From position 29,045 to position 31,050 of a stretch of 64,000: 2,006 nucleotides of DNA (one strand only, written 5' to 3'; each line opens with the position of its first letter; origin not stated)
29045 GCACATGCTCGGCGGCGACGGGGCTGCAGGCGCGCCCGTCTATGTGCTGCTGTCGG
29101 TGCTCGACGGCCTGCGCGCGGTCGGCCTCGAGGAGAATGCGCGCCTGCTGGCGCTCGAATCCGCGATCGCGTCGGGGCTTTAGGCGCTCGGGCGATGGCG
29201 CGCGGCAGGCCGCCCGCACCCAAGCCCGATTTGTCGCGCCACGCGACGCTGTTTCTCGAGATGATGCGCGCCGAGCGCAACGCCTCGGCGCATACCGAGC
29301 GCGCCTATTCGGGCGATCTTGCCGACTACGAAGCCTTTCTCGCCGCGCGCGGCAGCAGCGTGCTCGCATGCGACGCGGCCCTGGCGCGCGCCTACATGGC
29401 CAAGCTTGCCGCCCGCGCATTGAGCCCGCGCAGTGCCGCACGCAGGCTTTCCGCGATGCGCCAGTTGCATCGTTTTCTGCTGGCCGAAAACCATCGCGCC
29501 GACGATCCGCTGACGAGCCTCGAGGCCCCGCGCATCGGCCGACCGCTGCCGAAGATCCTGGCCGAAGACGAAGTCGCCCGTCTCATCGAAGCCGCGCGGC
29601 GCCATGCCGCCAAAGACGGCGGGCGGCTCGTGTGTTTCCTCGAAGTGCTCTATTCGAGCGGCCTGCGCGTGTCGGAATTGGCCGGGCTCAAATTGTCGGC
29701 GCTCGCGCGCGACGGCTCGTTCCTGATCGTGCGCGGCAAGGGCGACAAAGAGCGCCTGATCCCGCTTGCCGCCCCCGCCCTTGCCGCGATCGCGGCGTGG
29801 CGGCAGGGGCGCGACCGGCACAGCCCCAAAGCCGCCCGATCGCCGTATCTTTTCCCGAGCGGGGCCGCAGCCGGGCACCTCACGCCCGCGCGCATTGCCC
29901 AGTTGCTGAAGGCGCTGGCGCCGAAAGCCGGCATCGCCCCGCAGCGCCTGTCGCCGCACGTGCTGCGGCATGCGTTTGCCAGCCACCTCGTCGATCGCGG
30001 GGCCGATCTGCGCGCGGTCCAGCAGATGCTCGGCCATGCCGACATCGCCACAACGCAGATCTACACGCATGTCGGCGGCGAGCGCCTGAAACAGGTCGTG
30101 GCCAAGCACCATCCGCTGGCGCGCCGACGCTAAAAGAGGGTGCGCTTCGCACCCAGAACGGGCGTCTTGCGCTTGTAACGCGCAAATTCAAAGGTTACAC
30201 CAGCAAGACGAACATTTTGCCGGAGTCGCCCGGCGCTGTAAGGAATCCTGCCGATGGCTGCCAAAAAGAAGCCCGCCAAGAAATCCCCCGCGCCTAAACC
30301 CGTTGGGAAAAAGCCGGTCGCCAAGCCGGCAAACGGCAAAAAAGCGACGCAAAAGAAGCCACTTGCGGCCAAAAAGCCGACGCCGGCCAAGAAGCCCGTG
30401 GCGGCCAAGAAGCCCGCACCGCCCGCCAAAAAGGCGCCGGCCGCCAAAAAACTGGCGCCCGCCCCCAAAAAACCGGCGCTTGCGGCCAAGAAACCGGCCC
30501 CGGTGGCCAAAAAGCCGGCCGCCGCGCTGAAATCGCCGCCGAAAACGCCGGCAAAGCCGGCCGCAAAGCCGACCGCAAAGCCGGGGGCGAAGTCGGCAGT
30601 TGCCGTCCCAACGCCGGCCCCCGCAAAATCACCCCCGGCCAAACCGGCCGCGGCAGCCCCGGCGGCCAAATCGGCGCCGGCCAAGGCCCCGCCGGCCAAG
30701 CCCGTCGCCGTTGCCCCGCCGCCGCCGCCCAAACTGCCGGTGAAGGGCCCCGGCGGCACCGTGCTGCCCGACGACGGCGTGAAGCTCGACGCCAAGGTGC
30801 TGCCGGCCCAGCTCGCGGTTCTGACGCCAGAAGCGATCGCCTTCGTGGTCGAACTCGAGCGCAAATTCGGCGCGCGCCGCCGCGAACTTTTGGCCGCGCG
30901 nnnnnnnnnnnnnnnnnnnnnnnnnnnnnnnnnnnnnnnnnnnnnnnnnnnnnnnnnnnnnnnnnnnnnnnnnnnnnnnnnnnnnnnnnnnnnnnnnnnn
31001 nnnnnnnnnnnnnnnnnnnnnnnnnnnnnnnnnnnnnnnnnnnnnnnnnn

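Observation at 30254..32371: Malate synthase A fused to a 170-aa histone-H1/AlgP-like Lys-Ala-Pro repeat domain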

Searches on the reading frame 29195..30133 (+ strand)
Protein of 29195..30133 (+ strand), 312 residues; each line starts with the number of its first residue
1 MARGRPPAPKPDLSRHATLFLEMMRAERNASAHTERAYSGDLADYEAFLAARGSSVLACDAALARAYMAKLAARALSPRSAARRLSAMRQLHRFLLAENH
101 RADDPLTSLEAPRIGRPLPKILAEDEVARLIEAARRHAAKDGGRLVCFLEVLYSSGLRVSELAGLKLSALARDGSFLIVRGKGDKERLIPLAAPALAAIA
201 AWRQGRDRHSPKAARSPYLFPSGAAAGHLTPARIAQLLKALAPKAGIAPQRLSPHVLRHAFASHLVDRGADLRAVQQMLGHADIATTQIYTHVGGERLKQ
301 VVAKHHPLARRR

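Call 40: search_protein_families(library=pfam, proteins=[window:29195-30133:+], max_evalue=0.00001)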
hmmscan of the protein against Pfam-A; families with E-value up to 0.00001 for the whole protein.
window:29195-30133:+ (312 aa): 2 families
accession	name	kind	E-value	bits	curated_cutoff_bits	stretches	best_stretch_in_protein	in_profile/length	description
PF00589.27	Phage_integrase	-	2.3e-39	135.3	27.1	1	121-293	2-168/172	Phage integrase family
PF02899.23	Phage_int_SAM_1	-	2.4e-18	66.6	22.3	1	19-99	3-83/83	Phage integrase, N-terminal SAM-like domain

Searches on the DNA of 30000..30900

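Call 58: search_rna_families(source=window, start=30000, end=30900, threshold=evalue, max_evalue=1)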
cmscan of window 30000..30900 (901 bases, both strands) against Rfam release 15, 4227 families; matches with E-value up to 1: 1.
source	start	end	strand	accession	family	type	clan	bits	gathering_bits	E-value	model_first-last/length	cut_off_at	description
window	30580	30638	-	RF03196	mir-6790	Gene; miRNA;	-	24.4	78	0.025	1-63/63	no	mir-6790 microRNA precursor family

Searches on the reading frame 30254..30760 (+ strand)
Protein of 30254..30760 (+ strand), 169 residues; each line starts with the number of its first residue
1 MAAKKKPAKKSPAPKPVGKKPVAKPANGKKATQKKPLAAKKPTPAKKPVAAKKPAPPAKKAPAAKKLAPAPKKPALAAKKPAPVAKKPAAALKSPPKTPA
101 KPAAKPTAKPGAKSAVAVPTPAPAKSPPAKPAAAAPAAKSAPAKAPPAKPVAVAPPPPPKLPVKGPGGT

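Call 25: find_homologous_proteins(query=window:30254-30757:+, max_evalue=0.001)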
Query seq(168 aa): 8000 candidates shared short words with the query, none scored E <= 0.001.

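Call 62: search_protein_families(library=pfam, proteins=[window:30254-30760:+], max_evalue=10)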
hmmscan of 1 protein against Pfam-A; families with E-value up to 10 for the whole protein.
window:30254-30760:+ (169 aa): 0 families

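Call 63: search_protein_families(library=ncbifam, proteins=[window:30254-30760:+], max_evalue=10)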
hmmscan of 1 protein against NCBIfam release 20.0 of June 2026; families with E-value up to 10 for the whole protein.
window:30254-30760:+ (169 aa): 0 families
